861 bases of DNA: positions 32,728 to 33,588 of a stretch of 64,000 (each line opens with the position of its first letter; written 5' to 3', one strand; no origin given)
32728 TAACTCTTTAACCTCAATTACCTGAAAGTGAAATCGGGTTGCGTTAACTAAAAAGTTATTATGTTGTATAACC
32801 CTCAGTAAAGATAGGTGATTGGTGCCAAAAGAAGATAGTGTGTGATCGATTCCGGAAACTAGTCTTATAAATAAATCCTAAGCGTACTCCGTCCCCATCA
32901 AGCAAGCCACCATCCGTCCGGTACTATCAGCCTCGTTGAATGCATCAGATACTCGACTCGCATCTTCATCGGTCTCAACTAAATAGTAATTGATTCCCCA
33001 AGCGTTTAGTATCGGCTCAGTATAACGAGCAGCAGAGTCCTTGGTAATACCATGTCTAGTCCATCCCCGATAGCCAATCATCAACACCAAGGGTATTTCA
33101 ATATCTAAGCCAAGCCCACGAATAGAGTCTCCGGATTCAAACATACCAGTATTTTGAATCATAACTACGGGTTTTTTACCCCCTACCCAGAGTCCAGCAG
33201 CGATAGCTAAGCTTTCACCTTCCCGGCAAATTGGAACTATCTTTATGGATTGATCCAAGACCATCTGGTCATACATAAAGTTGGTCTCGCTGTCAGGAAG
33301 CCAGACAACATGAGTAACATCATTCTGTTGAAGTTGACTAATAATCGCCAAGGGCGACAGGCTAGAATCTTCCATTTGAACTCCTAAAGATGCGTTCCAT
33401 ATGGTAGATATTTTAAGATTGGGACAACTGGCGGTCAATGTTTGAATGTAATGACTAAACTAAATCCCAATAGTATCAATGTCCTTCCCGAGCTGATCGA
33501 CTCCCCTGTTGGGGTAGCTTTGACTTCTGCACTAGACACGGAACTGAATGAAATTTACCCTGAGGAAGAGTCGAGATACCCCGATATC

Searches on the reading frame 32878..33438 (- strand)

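Call 9: search_protein_families(library=pfam, proteins=[window:32878-33438:-], max_evalue=0.01)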
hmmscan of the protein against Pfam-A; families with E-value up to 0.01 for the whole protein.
window:32878-33438:- (186 aa): 1 family
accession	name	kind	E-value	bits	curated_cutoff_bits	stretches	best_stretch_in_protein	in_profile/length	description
PF02776.23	TPP_enzyme_N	-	3e-06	27.4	26.8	1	31-98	6-73/119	Thiamine pyrophosphate enzyme, N-terminal TPP binding domain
